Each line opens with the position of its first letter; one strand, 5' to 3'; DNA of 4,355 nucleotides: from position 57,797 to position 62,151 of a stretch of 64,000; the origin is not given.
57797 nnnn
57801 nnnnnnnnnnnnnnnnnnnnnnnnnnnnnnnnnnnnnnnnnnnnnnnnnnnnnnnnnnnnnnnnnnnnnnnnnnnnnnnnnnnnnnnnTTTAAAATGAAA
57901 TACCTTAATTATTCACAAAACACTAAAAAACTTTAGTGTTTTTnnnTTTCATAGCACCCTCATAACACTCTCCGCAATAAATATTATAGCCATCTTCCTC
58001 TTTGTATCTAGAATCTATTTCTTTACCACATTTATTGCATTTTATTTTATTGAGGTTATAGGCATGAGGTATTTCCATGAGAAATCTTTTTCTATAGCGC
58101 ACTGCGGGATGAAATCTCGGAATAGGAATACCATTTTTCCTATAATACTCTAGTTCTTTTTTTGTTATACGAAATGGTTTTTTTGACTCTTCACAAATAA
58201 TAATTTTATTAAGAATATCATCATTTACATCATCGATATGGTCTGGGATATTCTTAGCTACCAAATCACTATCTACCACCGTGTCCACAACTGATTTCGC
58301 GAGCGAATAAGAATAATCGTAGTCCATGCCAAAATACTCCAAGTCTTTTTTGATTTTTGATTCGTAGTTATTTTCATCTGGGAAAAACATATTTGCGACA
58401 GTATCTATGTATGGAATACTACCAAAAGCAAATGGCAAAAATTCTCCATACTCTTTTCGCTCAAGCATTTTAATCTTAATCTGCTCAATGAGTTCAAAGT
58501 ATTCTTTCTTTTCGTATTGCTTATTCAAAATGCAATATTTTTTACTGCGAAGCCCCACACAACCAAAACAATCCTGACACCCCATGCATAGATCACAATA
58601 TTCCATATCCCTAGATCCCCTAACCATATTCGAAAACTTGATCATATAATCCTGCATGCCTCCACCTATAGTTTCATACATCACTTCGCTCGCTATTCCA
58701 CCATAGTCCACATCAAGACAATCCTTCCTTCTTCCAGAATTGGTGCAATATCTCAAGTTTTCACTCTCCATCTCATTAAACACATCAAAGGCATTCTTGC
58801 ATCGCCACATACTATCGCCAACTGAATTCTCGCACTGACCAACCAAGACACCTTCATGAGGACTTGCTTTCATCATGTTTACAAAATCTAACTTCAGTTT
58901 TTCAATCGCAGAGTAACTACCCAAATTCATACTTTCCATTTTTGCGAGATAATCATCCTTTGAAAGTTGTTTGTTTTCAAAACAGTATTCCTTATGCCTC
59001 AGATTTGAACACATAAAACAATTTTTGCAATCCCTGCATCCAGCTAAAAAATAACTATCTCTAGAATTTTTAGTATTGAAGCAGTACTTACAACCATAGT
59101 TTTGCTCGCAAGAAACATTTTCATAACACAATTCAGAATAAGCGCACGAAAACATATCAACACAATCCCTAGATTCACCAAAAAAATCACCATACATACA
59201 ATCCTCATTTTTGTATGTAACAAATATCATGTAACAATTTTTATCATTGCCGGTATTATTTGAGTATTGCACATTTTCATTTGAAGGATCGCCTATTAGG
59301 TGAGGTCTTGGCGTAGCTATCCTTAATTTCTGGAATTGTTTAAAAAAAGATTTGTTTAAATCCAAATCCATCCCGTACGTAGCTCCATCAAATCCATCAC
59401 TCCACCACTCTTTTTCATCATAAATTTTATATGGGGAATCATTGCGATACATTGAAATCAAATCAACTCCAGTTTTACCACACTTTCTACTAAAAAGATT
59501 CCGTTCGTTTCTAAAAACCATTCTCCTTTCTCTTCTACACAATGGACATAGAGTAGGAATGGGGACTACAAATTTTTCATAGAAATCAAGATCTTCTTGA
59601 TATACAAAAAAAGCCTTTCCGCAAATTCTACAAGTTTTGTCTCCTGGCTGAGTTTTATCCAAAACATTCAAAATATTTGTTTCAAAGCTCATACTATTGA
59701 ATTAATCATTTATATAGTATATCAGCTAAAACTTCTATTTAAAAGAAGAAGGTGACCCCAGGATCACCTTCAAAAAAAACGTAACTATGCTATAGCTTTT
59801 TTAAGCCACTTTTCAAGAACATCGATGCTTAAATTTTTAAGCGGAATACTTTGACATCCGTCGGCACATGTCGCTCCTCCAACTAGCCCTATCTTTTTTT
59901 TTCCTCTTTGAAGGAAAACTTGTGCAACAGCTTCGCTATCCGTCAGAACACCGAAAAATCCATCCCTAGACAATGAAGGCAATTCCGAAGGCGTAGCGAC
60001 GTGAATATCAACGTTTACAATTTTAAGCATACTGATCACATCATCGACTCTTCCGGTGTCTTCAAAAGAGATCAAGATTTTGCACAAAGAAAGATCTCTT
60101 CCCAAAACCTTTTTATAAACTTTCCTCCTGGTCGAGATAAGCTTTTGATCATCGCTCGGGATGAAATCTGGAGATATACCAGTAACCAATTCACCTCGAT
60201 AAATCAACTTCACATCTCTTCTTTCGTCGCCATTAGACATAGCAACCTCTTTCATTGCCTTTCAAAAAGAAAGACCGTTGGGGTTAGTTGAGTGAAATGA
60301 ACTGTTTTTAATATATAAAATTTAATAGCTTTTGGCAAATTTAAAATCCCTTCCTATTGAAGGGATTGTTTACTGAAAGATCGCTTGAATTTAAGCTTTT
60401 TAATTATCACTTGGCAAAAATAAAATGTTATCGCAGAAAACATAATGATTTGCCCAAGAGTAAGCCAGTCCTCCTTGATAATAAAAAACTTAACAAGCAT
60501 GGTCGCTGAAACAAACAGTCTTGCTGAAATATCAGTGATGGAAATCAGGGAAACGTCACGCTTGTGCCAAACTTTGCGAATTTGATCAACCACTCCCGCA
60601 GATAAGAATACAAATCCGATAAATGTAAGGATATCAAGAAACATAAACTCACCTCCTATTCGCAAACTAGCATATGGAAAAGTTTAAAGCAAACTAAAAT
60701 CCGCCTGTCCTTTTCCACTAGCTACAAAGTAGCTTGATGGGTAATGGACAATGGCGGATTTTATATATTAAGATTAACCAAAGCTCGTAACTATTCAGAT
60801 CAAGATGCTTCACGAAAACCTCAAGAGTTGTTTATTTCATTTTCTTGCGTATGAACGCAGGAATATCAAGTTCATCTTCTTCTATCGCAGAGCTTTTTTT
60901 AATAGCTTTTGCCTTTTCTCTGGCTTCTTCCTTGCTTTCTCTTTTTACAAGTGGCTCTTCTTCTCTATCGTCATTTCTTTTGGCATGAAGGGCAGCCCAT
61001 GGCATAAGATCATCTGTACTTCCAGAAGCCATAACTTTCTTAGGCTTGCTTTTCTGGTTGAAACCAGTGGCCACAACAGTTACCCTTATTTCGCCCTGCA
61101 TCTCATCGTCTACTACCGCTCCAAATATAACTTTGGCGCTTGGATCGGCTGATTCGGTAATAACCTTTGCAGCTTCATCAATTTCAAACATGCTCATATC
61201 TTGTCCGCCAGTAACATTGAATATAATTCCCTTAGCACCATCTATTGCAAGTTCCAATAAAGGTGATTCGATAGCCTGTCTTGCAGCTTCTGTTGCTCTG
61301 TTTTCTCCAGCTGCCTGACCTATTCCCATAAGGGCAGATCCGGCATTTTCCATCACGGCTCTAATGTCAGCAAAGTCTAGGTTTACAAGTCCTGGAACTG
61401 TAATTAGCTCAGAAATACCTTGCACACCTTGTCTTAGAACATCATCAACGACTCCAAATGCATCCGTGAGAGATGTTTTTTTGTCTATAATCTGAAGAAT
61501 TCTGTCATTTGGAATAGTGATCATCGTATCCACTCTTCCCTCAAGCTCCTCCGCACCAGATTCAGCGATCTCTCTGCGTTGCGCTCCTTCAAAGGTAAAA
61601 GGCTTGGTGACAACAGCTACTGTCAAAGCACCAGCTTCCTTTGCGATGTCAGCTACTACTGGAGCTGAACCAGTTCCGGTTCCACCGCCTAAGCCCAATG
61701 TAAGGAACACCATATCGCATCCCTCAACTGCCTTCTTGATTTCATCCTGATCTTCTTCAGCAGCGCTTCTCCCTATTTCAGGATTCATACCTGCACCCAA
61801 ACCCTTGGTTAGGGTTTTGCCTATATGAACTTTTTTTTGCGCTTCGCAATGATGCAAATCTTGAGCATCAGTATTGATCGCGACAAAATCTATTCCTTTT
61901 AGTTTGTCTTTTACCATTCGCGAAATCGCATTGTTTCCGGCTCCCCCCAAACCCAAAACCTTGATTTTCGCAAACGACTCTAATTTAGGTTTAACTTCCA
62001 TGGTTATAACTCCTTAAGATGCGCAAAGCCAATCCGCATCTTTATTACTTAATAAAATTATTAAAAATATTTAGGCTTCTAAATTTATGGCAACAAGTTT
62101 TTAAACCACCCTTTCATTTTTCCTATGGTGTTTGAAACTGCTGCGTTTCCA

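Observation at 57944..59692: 582-aa cytoplasmic protein with about 50 cysteines, paired terminal zinc-ribbon motifs and an internally duplicated Cys-ladder region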

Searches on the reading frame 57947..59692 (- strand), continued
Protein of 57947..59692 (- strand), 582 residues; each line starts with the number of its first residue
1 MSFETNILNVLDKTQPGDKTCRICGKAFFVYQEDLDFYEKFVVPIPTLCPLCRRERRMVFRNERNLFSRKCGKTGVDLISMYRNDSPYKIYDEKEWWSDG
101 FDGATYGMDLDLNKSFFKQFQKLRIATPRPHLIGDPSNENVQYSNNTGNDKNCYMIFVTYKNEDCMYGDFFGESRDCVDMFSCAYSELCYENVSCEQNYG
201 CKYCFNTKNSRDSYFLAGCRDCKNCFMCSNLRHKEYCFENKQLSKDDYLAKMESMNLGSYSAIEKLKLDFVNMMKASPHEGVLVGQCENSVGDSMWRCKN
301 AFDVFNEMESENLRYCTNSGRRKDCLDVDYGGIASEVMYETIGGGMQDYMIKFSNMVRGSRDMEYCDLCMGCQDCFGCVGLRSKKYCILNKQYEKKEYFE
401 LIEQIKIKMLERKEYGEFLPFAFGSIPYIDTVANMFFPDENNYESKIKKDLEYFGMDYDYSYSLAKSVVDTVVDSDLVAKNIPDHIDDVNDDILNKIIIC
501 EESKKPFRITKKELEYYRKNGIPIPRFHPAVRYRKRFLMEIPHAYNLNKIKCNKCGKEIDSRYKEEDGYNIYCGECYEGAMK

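Call 83: search_protein_families(library=pfam, proteins=[L021:39-1157:+, L021:1165-2163:-, L021:2166-3581:-, L021:3661-4479:-, L021:4536-5291:-, L021:7762-9219:-], max_evalue=0.001)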
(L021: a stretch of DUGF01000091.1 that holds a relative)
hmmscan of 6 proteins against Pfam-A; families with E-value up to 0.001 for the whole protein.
L021:39-1157:+ (373 aa): 5 families
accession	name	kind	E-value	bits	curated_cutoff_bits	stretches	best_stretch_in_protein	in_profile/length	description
PF00534.26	Glycos_transf_1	-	5.1e-31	108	26.4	1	180-348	6-169/172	Glycosyl transferases group 1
PF13692.12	Glyco_trans_1_4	-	2.6e-23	83.3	27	1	190-337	2-142/142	Glycosyl transferases group 1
PF13439.12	Glyco_transf_4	-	5.3e-13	49.8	28.5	1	18-166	7-170/170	Glycosyltransferase Family 4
PF16994.11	Glyco_trans_4_5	-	1.6e-06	28.4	26.6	1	2-140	4-130/172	Glycosyl-transferase family 4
PF20706.3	GT4-conflict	-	0.00041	19.9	26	1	272-314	282-324/385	Family 4 Glycosyltransferase in conflict systems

L021:1165-2163:- (333 aa): 8 families
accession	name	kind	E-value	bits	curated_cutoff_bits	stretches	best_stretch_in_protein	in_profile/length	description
PF13489.12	Methyltransf_23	-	1.8e-19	70.5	27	1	29-162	11-146/164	Methyltransferase domain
PF08241.18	Methyltransf_11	-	6.1e-16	59.3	21.2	1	45-136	1-95/95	Methyltransferase domain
PF13847.12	Methyltransf_31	-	6.8e-15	55.5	27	1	41-140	4-113/145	Methyltransferase domain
PF13649.12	Methyltransf_25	-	1.4e-14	55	27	1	44-132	1-97/97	Methyltransferase domain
PF08242.18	Methyltransf_12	-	3.9e-11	44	30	1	45-134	1-98/98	Methyltransferase domain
PF08003.17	Methyltransf_9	-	2.2e-08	33.9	23.8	1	30-138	106-219/315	Protein of unknown function (DUF1698)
PF06325.19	PrmA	-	1.1e-05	25.5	22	1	34-82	158-203/296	Ribosomal protein L11 methyltransferase (PrmA)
PF06414.18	Zeta_toxin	-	0.00082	19.3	22.3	0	199-317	12-126/199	Zeta toxin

L021:2166-3581:- (472 aa): 5 families
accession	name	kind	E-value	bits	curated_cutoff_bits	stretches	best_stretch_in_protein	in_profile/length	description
PF10996.14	Beta-Casp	-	5.6e-43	146.7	27.7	1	260-386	1-120/120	Beta-Casp domain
PF07521.17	RMMBL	-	1.1e-10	41.8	21.6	1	404-463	5-62/63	Zn-dependent metallo-hydrolase RNA specificity domain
PF16661.11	Lactamase_B_6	-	9.1e-08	32.1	27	1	31-177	8-148/193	Metallo-beta-lactamase superfamily domain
PF00753.33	Lactamase_B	-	1.4e-07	32.1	22.7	1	30-83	16-66/196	Metallo-beta-lactamase superfamily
PF12706.13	Lactamase_B_2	-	1.2e-06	28.7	27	1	31-96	2-67/200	Beta-lactamase superfamily domain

L021:3661-4479:- (273 aa): 2 families
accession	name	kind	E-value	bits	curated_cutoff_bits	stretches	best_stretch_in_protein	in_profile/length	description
PF00849.27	PseudoU_synth_2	-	7.4e-20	72.2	26.8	1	81-229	2-151/152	RNA pseudouridylate synthase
PF01479.30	S4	-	6.5e-08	32.6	22.8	1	20-60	1-43/48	S4 domain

L021:4536-5291:- (252 aa): 1 family
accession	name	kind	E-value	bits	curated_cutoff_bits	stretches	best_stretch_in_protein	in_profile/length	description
PF00395.25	SLH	-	2.1e-11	44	20.8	1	217-235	26-44/44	S-layer homology domain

L021:7762-9219:- (486 aa): 4 families
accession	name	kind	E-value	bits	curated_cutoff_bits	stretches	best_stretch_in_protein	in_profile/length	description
PF02518.31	HATPase_c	-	2.5e-21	76.6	26.4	1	373-481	2-110/111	Histidine kinase-, DNA gyrase B-, and HSP90-like ATPase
PF02743.24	dCache_1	-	3.5e-08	33.7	45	1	33-205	64-239/240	Cache domain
PF13581.12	HATPase_c_2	-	1.3e-06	28.9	27.4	1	378-455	37-109/127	Histidine kinase-like ATPase domain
PF00512.31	HisKA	-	4.9e-06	27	26.9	1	259-326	2-66/66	His Kinase A (phospho-acceptor) domain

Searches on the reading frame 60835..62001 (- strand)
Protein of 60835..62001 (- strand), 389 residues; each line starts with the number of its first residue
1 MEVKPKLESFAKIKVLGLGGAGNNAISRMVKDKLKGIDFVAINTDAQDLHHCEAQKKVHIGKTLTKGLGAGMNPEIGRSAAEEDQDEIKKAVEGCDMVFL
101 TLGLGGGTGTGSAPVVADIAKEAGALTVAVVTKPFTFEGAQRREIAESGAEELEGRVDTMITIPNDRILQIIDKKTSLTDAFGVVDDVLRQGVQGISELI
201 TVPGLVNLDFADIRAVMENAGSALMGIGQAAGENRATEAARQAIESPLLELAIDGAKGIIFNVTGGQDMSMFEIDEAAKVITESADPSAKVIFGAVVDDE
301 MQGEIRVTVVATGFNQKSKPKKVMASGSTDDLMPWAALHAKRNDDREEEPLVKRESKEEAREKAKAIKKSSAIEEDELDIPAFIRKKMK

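Call 73: list_cluster_members(proteins=[window:60835-62001:-, window:62088-63332:-, window:55174-55614:-, window:63482-63913:-, window:57283-57885:+])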
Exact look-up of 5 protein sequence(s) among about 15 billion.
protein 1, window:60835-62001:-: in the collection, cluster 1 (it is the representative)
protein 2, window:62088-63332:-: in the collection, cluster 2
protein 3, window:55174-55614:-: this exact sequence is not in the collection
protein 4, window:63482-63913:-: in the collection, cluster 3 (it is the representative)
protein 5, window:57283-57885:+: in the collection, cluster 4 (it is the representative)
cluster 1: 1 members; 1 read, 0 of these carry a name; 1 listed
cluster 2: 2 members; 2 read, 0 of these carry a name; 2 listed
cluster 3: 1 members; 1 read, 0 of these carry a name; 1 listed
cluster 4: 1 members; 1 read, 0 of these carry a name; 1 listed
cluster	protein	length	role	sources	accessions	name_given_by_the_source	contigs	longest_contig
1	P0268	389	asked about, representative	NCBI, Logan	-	-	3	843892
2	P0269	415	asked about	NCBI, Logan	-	-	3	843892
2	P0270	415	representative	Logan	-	-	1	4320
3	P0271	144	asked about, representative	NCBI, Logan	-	-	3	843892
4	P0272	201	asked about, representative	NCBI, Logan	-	-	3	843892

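Call 74: find_homologous_proteins(query=window:60835-62001:-, max_evalue=1e-50)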
Query window:60835-62001:- (389 aa): 8000 proteins with E <= 1e-50 among 8000 candidates; the best 120 are listed.
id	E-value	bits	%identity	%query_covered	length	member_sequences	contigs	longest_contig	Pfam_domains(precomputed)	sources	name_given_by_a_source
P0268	6.0e-243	823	100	100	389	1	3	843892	PF00091.32,PF12327.14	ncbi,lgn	-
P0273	3.6e-166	571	66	100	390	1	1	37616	PF00091.32,PF12327.14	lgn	-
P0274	3.6e-162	558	69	100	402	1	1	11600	PF00091.32,PF12327.14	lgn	-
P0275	6.3e-161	554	66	100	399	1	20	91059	PF00091.32,PF12327.14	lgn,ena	-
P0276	8.6e-160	550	65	100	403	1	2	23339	PF00091.32,PF12327.14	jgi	jgi:cell division protein FtsZ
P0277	6.3e-159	547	65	100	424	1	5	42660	PF00091.32,PF12327.14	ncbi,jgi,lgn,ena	-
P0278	1.1e-158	546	65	100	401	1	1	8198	PF00091.32,PF12327.14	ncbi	ncbi:cell division protein FtsZ [Patescibacteria group bacterium]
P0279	1.1e-158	546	66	100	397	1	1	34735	PF00091.32,PF12327.14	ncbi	-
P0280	1.3e-158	546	65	100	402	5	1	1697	PF00091.32,PF12327.14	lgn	-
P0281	1.7e-158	546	65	100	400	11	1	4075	PF00091.32,PF12327.14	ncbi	-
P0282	4.5e-158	544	64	100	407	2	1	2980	PF00091.32,PF12327.14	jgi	-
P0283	4.9e-155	534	63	100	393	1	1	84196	PF00091.32,PF12327.14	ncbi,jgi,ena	ncbi:MAG: cell division protein FtsZ [Patescibacteria group bacterium]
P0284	6.7e-155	534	64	100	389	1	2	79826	PF00091.32,PF12327.14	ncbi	ncbi:MAG: cell division protein FtsZ [Patescibacteria group bacterium]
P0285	7.0e-155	534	64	100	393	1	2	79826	PF00091.32,PF12327.14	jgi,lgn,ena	jgi:cell division protein FtsZ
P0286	8.3e-154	530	64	100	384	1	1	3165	PF00091.32,PF12327.14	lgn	-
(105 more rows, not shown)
